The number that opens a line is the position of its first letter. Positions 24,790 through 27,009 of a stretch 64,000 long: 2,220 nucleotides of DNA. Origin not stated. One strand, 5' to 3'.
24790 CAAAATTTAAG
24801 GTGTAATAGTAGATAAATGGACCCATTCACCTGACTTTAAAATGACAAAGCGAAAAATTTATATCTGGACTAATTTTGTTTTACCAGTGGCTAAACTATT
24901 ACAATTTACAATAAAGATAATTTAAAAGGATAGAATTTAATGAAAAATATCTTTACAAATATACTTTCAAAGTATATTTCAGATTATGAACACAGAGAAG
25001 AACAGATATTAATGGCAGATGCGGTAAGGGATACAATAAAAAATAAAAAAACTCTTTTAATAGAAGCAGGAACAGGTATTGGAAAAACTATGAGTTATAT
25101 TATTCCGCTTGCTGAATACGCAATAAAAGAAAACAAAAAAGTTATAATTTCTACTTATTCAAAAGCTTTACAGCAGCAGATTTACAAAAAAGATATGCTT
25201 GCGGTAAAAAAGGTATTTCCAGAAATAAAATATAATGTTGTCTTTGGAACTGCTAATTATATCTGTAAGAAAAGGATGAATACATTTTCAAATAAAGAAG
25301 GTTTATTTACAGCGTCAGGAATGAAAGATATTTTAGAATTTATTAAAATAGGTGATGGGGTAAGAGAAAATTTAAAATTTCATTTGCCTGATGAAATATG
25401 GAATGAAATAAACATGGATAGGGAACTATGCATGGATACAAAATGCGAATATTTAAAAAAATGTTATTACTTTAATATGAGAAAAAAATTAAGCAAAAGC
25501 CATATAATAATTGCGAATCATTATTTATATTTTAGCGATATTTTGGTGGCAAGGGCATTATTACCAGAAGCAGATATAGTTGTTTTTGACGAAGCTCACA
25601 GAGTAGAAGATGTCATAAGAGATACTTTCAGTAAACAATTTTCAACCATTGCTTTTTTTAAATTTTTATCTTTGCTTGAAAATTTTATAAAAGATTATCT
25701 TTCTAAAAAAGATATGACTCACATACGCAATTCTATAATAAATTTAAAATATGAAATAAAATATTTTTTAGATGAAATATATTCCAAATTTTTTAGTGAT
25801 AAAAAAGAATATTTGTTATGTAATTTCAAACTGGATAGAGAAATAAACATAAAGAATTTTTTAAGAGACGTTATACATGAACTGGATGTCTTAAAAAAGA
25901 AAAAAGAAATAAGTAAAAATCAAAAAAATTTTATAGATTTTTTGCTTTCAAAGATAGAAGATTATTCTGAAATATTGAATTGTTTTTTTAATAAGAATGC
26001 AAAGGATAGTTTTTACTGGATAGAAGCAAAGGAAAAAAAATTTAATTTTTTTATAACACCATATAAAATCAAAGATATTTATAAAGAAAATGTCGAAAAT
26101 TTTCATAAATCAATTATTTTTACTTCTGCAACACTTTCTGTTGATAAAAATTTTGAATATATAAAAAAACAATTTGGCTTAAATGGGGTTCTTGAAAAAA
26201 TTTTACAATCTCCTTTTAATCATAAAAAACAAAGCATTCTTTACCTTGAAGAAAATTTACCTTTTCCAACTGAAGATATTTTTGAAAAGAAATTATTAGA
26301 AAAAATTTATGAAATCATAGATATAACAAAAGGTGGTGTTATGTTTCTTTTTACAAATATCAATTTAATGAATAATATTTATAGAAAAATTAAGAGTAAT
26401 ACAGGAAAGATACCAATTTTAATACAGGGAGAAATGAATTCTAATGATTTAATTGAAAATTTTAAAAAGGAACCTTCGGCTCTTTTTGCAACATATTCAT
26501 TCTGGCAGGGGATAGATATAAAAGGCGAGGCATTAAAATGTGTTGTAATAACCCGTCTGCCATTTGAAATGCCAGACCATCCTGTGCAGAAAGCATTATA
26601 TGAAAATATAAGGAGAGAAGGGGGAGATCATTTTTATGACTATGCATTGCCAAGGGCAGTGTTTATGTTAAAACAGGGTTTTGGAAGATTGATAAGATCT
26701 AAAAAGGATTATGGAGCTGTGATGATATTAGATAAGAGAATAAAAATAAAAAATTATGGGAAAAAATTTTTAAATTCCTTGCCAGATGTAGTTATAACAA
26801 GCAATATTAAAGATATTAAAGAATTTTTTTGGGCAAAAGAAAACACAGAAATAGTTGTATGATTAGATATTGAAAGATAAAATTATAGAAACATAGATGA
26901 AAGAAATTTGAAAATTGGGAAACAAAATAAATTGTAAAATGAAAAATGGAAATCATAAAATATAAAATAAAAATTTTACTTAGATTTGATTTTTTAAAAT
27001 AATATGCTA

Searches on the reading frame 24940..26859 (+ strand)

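Call 67: search_protein_families(library=padloc, proteins=[window:24940-26859:+], max_evalue=0.00001)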
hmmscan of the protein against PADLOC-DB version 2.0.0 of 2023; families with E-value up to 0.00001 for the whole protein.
window:24940-26859:+ (640 aa): 9 families
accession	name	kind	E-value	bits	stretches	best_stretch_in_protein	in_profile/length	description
PDLC01439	typeIV_DinG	-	3.3e-130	433.5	1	10-628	8-570/575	CAS-IV-A; associated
PDLC01729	typeIV_DinG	-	4.4e-50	169.1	1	17-601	19-617/666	Csf4_0_IVA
PDLC01321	typeIV_DinG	-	9.2e-22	75.6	2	21-268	1-242/559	CAS-IV-A; associated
PDLC01730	typeIV_DinG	-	9.4e-21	71.8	1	18-118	121-221/802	Csf4_1_IVA1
PDLC01007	typeIV_DinG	-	2.9e-18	63.8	1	451-603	497-659/676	CRISPR type AFERR-associated DEAD/DEAH-box helicase Csf4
PDLC01732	typeIV_DinG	-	2.3e-15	54.5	1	500-601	494-591/648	Csf4_3_IVE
PDLC04987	PDC-S28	-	6.5e-11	39.3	1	501-605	376-472/846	-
PDLC01731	typeIV_DinG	-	1.3e-09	35.4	0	463-601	365-484/526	Csf4_2_IVA1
PDLC04986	PDC-S28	-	1.7e-09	34.6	1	498-601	375-470/831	-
